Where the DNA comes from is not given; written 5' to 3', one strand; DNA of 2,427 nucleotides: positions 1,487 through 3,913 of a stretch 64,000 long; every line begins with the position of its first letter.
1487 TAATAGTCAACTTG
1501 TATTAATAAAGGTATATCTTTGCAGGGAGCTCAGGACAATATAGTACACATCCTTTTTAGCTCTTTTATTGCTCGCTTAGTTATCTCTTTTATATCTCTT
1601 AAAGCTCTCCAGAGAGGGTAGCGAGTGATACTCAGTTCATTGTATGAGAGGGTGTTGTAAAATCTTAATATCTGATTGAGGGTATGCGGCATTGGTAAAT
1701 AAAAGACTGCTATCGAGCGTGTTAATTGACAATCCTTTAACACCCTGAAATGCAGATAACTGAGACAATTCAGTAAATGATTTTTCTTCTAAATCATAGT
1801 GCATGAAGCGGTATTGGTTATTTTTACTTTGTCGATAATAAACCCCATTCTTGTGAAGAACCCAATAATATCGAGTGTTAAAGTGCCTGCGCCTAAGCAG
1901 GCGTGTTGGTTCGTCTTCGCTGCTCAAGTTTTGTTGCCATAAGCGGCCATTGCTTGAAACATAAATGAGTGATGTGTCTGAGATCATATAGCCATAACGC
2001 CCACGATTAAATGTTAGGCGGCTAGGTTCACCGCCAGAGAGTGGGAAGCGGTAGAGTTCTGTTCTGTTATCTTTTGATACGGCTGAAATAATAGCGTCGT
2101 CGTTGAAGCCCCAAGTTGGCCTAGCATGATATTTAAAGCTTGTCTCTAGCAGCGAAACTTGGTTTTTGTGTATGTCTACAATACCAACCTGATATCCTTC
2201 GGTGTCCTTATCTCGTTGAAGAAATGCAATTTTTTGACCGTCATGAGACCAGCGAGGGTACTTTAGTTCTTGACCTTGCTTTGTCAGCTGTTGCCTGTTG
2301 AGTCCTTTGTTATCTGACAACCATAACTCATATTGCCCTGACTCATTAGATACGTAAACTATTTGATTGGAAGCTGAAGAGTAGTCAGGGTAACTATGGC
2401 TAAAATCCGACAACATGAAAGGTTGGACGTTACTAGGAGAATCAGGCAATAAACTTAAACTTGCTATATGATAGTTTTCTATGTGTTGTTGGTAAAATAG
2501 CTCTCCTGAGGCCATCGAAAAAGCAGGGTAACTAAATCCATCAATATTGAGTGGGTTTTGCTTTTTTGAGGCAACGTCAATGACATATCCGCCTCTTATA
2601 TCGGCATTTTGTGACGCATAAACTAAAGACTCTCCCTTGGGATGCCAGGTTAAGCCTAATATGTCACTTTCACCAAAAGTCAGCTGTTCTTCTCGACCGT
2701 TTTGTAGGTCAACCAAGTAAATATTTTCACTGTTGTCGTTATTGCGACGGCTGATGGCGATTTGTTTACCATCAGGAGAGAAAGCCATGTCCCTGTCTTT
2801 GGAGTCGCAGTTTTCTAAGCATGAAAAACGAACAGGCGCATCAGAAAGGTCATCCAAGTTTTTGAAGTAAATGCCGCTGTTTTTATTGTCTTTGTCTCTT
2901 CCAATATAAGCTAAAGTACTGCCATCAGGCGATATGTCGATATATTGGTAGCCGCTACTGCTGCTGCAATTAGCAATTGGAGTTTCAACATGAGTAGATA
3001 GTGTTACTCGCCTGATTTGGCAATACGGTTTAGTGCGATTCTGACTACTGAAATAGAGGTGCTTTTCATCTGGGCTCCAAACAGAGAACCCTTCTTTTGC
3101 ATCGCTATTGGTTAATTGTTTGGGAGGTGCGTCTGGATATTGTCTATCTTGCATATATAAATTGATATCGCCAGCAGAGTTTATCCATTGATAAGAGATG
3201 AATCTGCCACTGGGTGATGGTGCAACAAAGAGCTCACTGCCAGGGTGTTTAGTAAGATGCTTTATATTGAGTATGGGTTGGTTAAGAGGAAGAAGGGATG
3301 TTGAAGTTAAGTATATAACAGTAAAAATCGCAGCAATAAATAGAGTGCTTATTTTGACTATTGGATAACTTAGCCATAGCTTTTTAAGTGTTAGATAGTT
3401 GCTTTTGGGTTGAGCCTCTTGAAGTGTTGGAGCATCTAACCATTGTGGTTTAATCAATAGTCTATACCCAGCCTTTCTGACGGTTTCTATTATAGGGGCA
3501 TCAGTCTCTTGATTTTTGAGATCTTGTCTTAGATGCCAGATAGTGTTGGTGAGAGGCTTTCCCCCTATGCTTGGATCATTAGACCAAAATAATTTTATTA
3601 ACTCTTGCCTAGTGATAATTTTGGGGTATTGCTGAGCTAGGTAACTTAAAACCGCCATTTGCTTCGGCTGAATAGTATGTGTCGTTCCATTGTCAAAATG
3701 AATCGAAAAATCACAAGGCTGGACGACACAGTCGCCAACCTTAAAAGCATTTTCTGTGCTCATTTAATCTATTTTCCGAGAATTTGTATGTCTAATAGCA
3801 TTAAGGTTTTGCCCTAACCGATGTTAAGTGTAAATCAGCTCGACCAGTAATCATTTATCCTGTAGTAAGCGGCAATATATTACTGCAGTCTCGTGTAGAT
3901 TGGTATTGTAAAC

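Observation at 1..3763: CadC-like wHTH-TM-beta-propeller regulator directly upstream of a secreted M43/MAM protease, with helically phased repeats in the spacer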

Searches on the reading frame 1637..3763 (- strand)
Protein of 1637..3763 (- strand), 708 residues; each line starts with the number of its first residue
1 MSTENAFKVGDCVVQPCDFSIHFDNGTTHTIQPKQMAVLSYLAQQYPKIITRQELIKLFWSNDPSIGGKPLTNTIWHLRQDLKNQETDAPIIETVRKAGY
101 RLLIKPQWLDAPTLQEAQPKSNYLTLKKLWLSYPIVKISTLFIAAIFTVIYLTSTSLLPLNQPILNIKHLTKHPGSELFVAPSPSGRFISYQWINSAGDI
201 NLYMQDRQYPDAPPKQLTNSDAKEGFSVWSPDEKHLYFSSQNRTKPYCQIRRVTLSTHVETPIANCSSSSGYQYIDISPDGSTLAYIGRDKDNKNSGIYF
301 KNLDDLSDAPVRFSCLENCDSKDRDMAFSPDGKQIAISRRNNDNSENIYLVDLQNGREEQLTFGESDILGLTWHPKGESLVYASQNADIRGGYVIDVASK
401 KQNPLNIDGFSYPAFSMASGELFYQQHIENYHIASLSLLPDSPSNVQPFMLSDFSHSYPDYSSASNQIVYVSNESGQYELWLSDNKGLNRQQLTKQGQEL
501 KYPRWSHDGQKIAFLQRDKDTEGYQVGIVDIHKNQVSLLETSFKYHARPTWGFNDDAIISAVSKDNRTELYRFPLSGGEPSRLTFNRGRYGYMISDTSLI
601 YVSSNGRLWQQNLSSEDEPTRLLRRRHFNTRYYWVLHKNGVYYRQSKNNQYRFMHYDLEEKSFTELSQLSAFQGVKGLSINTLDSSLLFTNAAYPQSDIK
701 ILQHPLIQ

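Call 3: search_protein_families(library=pfam, proteins=[window:1637-3763:-], max_evalue=0.01)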
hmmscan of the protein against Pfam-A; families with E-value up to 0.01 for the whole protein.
window:1637-3763:- (708 aa): 9 families
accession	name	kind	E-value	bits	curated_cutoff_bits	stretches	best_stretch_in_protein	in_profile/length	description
PF07676.18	PD40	-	1e-22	80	20.9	1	214-241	1-28/38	WD40-like Beta Propeller Repeat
PF00486.34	Trans_reg_C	-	2.2e-13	50.5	26.2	1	29-102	4-77/77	Transcriptional regulatory protein, C terminal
PF25174.1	Beta-prop_THOC3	-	1e-10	41.6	305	1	173-383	87-272/272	THOC3 beta-propeller domain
PF00930.27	DPPIV_N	-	7e-10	38.6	22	0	311-367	33-84/354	Dipeptidyl peptidase IV (DPP IV) N-terminal region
PF02897.21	Peptidase_S9_N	-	4.6e-05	22.8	24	0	325-388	128-192/414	Prolyl oligopeptidase, N-terminal beta-propeller domain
PF23414.1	Beta-prop_EML_2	-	9.7e-05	22.3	90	1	260-389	30-148/266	Echinoderm microtubule-associated protein second beta-propeller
PF10647.15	Gmad1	-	0.0016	18.8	20.5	0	499-572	24-92/251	Lipoprotein LpqB beta-propeller domain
PF24817.1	WD40_WDHD1_1st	-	0.0022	17.7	109.9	0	326-386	228-286/291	WDHD1 first WD40 domain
PF12894.13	ANAPC4_WD40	-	0.0023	18.6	22.9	0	328-390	12-63/91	Anaphase-promoting complex subunit 4 WD40 domain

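Call 4: search_protein_families(library=ncbifam, proteins=[window:1637-3763:-], max_evalue=0.01)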
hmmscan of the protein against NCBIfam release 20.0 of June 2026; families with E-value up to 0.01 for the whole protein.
window:1637-3763:- (708 aa): 16 families
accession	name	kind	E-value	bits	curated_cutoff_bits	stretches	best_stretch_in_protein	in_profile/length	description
TIGR02800.1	propeller_TolB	equivalog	1.3e-34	119.9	343.15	3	465-666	156-362/418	Tol-Pal system beta propeller repeat protein TolB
NF002183.0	PRK01029.1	equivalog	1.4e-24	86.9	405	2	457-588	284-415/429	Tol-Pal system protein TolB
NF053518.1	DipepPtdsDpp5Prph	equivalog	1.4e-16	60.2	900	2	258-427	186-359/655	dipeptidyl-peptidase Dpp5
NF033523.0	lasso_peptidase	equivalog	1.2e-15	57.3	400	2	457-521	91-155/638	Atxe2 family lasso peptide isopeptidase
NF003124.0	PRK04043.1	equivalog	6.8e-11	41.6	428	1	462-536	327-404/419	Tol-Pal system protein TolB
NF007540.1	PRK10153.1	equivalog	2.4e-08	33.3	400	1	4-111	3-109/516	lysine decarboxylation/transport transcriptional activator CadC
TIGR02154.1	PhoB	equivalog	8.3e-07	28.5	296.2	1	4-102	129-225/226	phosphate regulon transcriptional regulator PhoB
NF041734.1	resp_reg_RppA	equivalog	1.3e-05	24.6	250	1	28-102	154-227/229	two-component system response regulator RppA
NF005568.0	PRK07239.1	equivalog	2.4e-05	23.5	273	1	25-106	300-375/381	uroporphyrinogen-III synthase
NF009037.0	PRK12370.1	equivalog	4.7e-05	22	589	1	10-102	17-105/553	HilA/EilA family virulence transcriptional regulator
NF040534.1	resp_reg_YycF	equivalog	4.8e-05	22.7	340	1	3-102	129-227/231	response regulator YycF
NF040689.1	MtrAB_MtrA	equivalog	9.3e-05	21.9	300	1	4-101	121-217/219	MtrAB system response regulator MtrA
NF053854.1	RespRegPhoBBctds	equivalog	0.001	18.5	270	1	28-87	153-212/225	two-component system response regulator PhoB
NF033117.2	vanR_ACDEGLN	exception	0.0013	18.4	350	1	27-101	150-224/226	VanR-ABDEGLN family response regulator transcription factor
NF000402.1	vanR-B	exception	0.0016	17.9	480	1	7-102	127-216/219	vancomycin resistance response regulator transcription factor VanR-B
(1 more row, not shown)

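Call 45: find_homologous_proteins(query=window:1637-3763:-, max_evalue=1e-20)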
Query window:1637-3763:- (708 aa): 241 proteins with E <= 1e-20 among 8000 candidates; the best 120 are listed.
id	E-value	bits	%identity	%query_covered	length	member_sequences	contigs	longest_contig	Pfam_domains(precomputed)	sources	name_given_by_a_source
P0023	8.7e-289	978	60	100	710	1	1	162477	PF25174.2,PF26549.1,PF00930.28,PF26550.2,PF00486.35,PF02897.22,PF07676.19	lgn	-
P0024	1.3e-233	795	51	100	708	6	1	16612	PF25174.2,PF26549.1,PF00930.28,PF26550.2,PF00486.35,PF02897.22,PF07676.19,PF23414.2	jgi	jgi:Tol biopolymer transport system component/DNA-binding winged helix-turn-helix (wHTH) protein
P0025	2.6e-223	761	48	100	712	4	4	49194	PF25174.2,PF26549.1,PF00930.28,PF26550.2,PF00486.35,PF02897.22,PF07676.19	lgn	-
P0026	2.5e-222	758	47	99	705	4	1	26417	PF25174.2,PF26549.1,PF00930.28,PF26550.2,PF00486.35,PF07676.19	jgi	jgi:Tol biopolymer transport system component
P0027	1.1e-213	729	47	100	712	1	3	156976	PF25174.2,PF26549.1,PF00930.28,PF26550.2,PF00486.35,PF02897.22,PF07676.19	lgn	-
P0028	2.7e-207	708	46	100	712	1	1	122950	PF25174.2,PF26549.1,PF00930.28,PF26550.2,PF00486.35,PF07676.19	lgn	-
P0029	1.2e-201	690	46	100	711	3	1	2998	PF25174.2,PF26549.1,PF00930.28,PF23381.2,PF26550.2,PF24817.2,PF00486.35,PF02897.22,PF07676.19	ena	-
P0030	2.6e-201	688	46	100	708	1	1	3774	PF25174.2,PF26549.1,PF00930.28,PF26550.2,PF00486.35,PF07676.19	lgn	-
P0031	1.1e-199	683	46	100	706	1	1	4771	PF25174.2,PF26549.1,PF00930.28,PF26550.2,PF00486.35,PF07676.19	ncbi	-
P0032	4.5e-199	681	45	100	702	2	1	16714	PF25174.2,PF26549.1,PF00930.28,PF26550.2,PF00486.35,PF07676.19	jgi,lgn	-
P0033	1.2e-198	680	45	100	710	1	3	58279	PF25174.2,PF26549.1,PF00930.28,PF26550.2,PF00486.35,PF02897.22,PF07676.19,PF23414.2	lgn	-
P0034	6.3e-193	661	43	100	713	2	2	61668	PF25174.2,PF26549.1,PF00930.28,PF23381.2,PF26550.2,PF24817.2,PF00486.35,PF07676.19,PF23414.2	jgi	-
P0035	4.8e-192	658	44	100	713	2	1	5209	PF25174.2,PF26549.1,PF00930.28,PF26550.2,PF00486.35,PF02897.22,PF07676.19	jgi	-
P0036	6.8e-191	654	43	100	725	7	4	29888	PF25174.2,PF26549.1,PF00930.28,PF26550.2,PF24817.2,PF00486.35,PF02897.22,PF07676.19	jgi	jgi:Tol biopolymer transport system component/DNA-binding winged helix-turn-helix (wHTH) protein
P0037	1.3e-190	653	41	99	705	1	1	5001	PF25174.2,PF26549.1,PF00930.28,PF26550.2,PF00486.35,PF02897.22,PF07676.19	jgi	-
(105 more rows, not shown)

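Call 47: find_encoding_contigs(protein=P0025, flank=8000, max_places=1)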
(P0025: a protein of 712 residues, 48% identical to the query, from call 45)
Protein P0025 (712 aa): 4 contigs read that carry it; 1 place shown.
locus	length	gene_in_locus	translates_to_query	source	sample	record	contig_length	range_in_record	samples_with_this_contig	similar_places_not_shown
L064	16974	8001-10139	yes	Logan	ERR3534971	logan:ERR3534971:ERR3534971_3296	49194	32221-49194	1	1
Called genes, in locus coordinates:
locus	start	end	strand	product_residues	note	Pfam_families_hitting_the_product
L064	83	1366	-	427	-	PF01053:Cys_Met_Meta_PP, PF00155:Aminotran_1_2, PF01041:DegT_DnrJ_EryC1 (weak), PF01212:Beta_elim_lyase (faint), PF00266:Aminotran_5 (weak)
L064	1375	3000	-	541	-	PF00135:COesterase, PF20434:BD-FAE (weak), PF07859:Abhydrolase_3 (faint)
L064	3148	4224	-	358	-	PF00149:Metallophos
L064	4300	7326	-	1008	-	PF07715:Plug, PF00593:TonB_dep_Rec_b-barrel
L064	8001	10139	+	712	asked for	PF00486:Trans_reg_C, PF00930:DPPIV_N (faint), PF07676:PD40 (faint), PF25174:Beta-prop_THOC3 (weak), PF26549:Tricorn_N, PF26550:Tricorn_2nd (faint), PF02897:Peptidase_S9_N (weak), PF26549:Tricorn_N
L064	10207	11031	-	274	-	PF14805:THDPS_N_2, PF25084:LbH_EIF2B (faint), PF00132:Hexapep, PF14602:Hexapep_2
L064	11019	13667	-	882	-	PF01909:NTP_transf_2 (weak), PF08335:GlnD_UR_UTase, PF27444:GlnD_3rd, PF01966:HD, PF27446:GlnD_5th, PF01842:ACT (faint)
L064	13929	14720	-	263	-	PF00557:Peptidase_M24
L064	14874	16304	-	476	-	PF03606:DcuC, PF02667:SCFA_trans, PF03806:ABG_transport (weak)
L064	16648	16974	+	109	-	?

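Call 48: find_encoding_contigs(protein=P0027, flank=8000, max_places=1)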
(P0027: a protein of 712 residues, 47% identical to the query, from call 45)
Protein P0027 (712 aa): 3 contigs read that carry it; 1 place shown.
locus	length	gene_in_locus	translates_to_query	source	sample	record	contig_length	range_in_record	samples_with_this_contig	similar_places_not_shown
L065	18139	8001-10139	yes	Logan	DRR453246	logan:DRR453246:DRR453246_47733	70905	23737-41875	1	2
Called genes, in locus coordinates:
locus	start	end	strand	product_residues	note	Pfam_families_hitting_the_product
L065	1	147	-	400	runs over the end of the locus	PF04784:DUF547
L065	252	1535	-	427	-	PF01053:Cys_Met_Meta_PP, PF00155:Aminotran_1_2, PF01041:DegT_DnrJ_EryC1, PF00266:Aminotran_5 (weak)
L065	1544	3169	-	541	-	PF00135:COesterase, PF20434:BD-FAE (weak), PF07859:Abhydrolase_3 (faint)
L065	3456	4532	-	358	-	PF00149:Metallophos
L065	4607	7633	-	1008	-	PF07715:Plug, PF00593:TonB_dep_Rec_b-barrel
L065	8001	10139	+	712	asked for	PF00486:Trans_reg_C, PF00930:DPPIV_N (faint), PF07676:PD40 (faint), PF25174:Beta-prop_THOC3, PF26549:Tricorn_N, PF02897:Peptidase_S9_N (faint), PF26550:Tricorn_2nd (weak), PF26549:Tricorn_N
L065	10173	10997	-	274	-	PF14805:THDPS_N_2, PF25084:LbH_EIF2B (faint), PF00132:Hexapep, PF14602:Hexapep_2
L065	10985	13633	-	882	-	PF01909:NTP_transf_2 (faint), PF08335:GlnD_UR_UTase, PF27444:GlnD_3rd, PF01966:HD, PF27446:GlnD_5th, PF24931:ACT_ACR9_3rd (faint), PF01842:ACT (faint)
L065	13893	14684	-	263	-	PF00557:Peptidase_M24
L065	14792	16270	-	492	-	-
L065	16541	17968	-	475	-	PF03606:DcuC, PF02667:SCFA_trans, PF03806:ABG_transport (weak)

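Call 73: find_related_loci(query=A2, collection=genome_contigs, flank=7000)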
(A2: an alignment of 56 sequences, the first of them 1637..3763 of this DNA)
Query A2 (708 aa) in genome_contigs; peptide patterns used: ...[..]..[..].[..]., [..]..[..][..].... (x = any residue, [..] = any of these).
124 stretches matched a pattern; 113 encode a relative of the query (tblastn E <= 1e-3); the best 80 are kept; 79 distinct loci.
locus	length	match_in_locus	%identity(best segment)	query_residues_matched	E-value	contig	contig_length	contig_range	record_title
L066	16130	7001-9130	48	1-707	0e+0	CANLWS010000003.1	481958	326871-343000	uncultured Alteromonadaceae bacterium isolate 271.fasta genome assembly, contig: NODE_3, whole genome shotgun sequence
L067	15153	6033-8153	51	1-707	0e+0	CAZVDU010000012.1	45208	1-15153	MAG TPA_asm: uncultured Pseudoalteromonadaceae bacterium isolate SRP268394_co2_163 genome assembly, contig: NODE_997_len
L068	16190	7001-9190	43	1-707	0e+0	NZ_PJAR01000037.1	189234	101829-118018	Glaciecola sp. 33A contig9, whole genome shotgun sequence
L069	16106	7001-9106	43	1-708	0e+0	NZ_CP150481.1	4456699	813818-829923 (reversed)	Neptunicella sp. SCSIO 80796 chromosome, complete genome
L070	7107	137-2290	44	1-707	0e+0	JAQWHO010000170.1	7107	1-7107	MAG: Thalassotalea sp. isolate cluster1_bin.30 k141_193823, whole genome shotgun sequence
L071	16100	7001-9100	43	1-707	0e+0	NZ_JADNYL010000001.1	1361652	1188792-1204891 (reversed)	Thalassotalea sp. G2M2-11 1, whole genome shotgun sequence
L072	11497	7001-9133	44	1-708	0e+0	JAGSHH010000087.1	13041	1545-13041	MAG: Colwelliaceae bacterium isolate GY13CL_bin.17 k141_696612_length_13041_cov_17.2524, whole genome shotgun sequence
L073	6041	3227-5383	43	1-706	0e+0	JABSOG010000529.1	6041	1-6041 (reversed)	MAG: Algicola sp. isolate DT_2 DT-Algicola-1_scaffold_530, whole genome shotgun sequence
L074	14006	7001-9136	42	1-707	0e+0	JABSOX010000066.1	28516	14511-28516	MAG: Colwellia sp. isolate DT_19 DT-Colwellia-3_scaffold_70, whole genome shotgun sequence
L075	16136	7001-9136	42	5-707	0e+0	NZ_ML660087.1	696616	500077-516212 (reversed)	Exilibacterium tricleocarpae strain R142 Scaffold1, whole genome shotgun sequence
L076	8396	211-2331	42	1-708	0e+0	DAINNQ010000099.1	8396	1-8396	MAG TPA_asm: Alteromonadaceae bacterium isolate CTOTU5935 NODE_1218_length_8396_cov_5.955281, whole genome shotgun seque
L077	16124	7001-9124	43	1-707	0e+0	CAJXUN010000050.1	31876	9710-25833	MAG TPA_asm: uncultured Colwellia sp. isolate SRR3933282_bin.2_MetaBAT_v2.12.1_MAG genome assembly, contig: NODE_112_len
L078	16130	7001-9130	43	1-707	0e+0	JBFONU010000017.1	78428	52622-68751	Colwelliaceae bacterium 6441 NODE_17_length_78428_cov_40.579048_pilon, whole genome shotgun sequence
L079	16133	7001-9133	44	1-707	0e+0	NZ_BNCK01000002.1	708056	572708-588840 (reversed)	Thalassotalea marina strain KCTC 42731 sequence02, whole genome shotgun sequence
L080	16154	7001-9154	42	1-707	0e+0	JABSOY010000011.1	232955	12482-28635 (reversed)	MAG: Colwellia sp. isolate DT_20 DT-Colwellia-4_scaffold_12, whole genome shotgun sequence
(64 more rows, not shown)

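Call 77: predict_structure(alignment_id=A2)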
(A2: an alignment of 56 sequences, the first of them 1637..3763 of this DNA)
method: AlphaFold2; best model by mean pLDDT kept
length: 708 residues; sequences in the alignment: 56
mean_pLDDT: 89.4   pTM: 0.76
mean pLDDT of the five models: 89.4, 89.3, 88.8, 88.2, 87.5
residues with pLDDT >= 90: 509; 70-90: 141; 50-70: 31; < 50: 27
segments of 3 or more residues with pLDDT < 50: 113-132, 156-160
pLDDT, mean of each block of 10 residues (from residue 1): 79 92 90 93 96 92 68 94 78 93 94 43 40 65 91 61 81 80 97 87 95 91 94 97 87 96 90 92 94 83 96 84 95 97 92 97 94 97 95 97 95 96 93 92 85 92 98 94 95 91 97 90 92 95 94 97 91 96 95 96 94 94 94 93 90 95 92 79 95 80 91
secondary structure, 60 per line:
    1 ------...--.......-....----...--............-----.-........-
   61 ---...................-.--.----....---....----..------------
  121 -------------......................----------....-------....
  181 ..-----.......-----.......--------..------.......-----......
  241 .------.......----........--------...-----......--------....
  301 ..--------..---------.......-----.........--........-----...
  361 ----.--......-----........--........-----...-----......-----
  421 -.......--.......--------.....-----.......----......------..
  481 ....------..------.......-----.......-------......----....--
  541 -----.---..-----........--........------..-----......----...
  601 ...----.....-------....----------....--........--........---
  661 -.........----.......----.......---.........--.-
elements in order (helices of 4 or more, strands of 3 or more residues): E7-9 E12-15 E20-23 E28-30 H33-44 H52-59 H64-82 E92-95 E99-102 H134-155 E166-169 E177-182 E188-194 E200-206 E223-229 E235-241 E248-254 E259-266 E275-277 E283-288 E297-302 E322-328 E334-342 E345-352 E358-360 E368-373 E379-386 E389-396 E402-404 E410-415 E422-428 E431-437 E446-450 E456-462 E467-472 E479-484 E499-505 E511-517 E525-530 E535-538 E557-564 E567-574 E588-593 E598-603 E608-612 E620-623 E634-637 E640-647 E650-657 E662-670 E675-681 E686-692 E696-704

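Call 79: fold_search(model_id=the predicted structure, library=pdb)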
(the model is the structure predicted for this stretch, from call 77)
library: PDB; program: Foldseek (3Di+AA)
matches with E <= 10: 1827; with E <= 0.001: 1400
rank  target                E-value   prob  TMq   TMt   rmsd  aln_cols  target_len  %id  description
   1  2ymu_A                3.2e-16  1.00  0.27  0.33  14.9       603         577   15  Structure of a highly repetitive propeller structure (released 2012-10-17)
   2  1k32_A                1.4e-15  1.00  0.27  0.19  19.4       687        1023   11  Crystal structure of the tricorn protease (released 2001-12-05)
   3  8wt1_F                1.9e-15  1.00  0.18  0.19  20.3       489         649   13  Crystal structure of S9 carboxypeptidase from Geobacillus sterothermophilus (released 2024-03-13)
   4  8wt1_H                3.6e-15  1.00  0.18  0.19  20.5       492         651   14  Crystal structure of S9 carboxypeptidase from Geobacillus sterothermophilus (released 2024-03-13)
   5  9g33_UQ               5.3e-15  1.00  0.24  0.21  17.0       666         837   11  Stalled 90S - Utp23-Krr1-deltaC3 (released 2025-06-18)
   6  1crz                  6.7e-15  1.00  0.18  0.31  19.7       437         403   13  CRYSTAL STRUCTURE OF THE E. COLI TOLB PROTEIN (released 2000-08-16)
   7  9qaw_B                7.8e-15  1.00  0.26  0.06  21.1       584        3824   12  CryoEM structure of the human LRP2 receptor ectodomain in complex with LRPAP1 (released 2026-03-11)
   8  8wt1_A                9.4e-15  1.00  0.18  0.20  19.6       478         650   14  Crystal structure of S9 carboxypeptidase from Geobacillus sterothermophilus (released 2024-03-13)
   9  8wt1_C                9.4e-15  1.00  0.19  0.20  19.7       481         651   14  Crystal structure of S9 carboxypeptidase from Geobacillus sterothermophilus (released 2024-03-13)
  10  8jx8_B                1.2e-14  1.00  0.27  0.14  20.6       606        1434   10  rat megalin head (released 2024-06-19)
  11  9n73_LH               1.2e-14  1.00  0.26  0.24  16.0       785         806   11  SSU processome maturation and disassembly, State G (released 2025-10-29)
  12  8wt1_G                1.4e-14  1.00  0.17  0.19  20.1       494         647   14  Crystal structure of S9 carboxypeptidase from Geobacillus sterothermophilus (released 2024-03-13)
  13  5gje_B                1.8e-14  1.00  0.28  0.33  19.8       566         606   10  Three-dimensional reconstruction of human LRP6 ectodomain complexed with Dkk1 (released 2017-01-18)
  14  3s2k_B                1.8e-14  1.00  0.28  0.32  19.8       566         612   10  Structural basis of Wnt signaling inhibition by Dickkopf binding to LRP5/6. (released 2011-11-02)
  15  8jx8_A                2.1e-14  1.00  0.28  0.14  20.6       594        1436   11  rat megalin head (released 2024-06-19)
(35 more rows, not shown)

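Call 90: search_solved_structures(query=L064:3148-4224:-, max_evalue=0.01)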
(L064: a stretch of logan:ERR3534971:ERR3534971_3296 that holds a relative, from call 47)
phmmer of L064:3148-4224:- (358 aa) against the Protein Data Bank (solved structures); distinct sequences matched with E-value up to 0.01: 50.
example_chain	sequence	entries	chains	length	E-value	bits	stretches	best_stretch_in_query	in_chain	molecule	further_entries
2z72_A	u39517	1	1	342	1.8e-87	297.1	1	32-352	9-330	Protein-tyrosine-phosphatase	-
1v73_A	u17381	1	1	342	4.8e-87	295.7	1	32-352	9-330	psychrophilic phosphatase I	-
2zbm_A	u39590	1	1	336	8.5e-87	294.9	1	32-352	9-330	Protein-tyrosine-phosphatase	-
9tp7_A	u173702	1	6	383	7.3e-07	32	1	93-182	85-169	Serine/threonine-protein phosphatase BSU1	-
9tp8_A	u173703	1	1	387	3.9e-06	29.6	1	94-182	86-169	Serine/threonine-protein phosphatase BSU1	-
3h60_A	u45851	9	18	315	0.00034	23.2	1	92-195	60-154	Serine/threonine-protein phosphatase 5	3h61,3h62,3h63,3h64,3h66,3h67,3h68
1s95_A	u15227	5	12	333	0.00039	23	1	92-195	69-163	Serine/threonine protein phosphatase 5 | Serine/threonine-protein phosphatase 5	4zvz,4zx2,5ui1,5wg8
5hpe_A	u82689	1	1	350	0.00044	22.8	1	92-195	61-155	Serine/threonine-protein phosphatase 5,Hsp90 co-chaperone Cdc37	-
7n6g_4D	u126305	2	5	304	0.00052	22.6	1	82-181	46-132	FAP15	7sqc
8pq7_A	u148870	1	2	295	0.00054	22.5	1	82-178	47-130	Serine/threonine-protein phosphatase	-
1u32_A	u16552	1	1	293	0.00064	22.3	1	70-182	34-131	Serine/threonine protein phosphatase PP1-gamma catalytic subunit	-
4v0v_A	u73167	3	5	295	0.00065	22.3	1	70-182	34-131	SERINE/THREONINE-PROTEIN PHOSPHATASE PP1-GAMMA CATALYTIC SUBUNIT | PROTEIN PHOSPHATASE PP1-GAMMA CATALYTIC SUBUNIT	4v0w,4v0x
7t0y_A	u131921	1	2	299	0.00066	22.3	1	82-182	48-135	Serine/threonine-protein phosphatase PP1-alpha catalytic subunit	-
3e7a_A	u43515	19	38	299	0.00066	22.2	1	82-182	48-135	Serine/threonine-protein phosphatase PP1-alpha catalytic subunit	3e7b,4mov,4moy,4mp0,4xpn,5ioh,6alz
7txh_C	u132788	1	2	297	0.00067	22.2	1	82-182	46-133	Serine/threonine-protein phosphatase PP1-alpha catalytic subunit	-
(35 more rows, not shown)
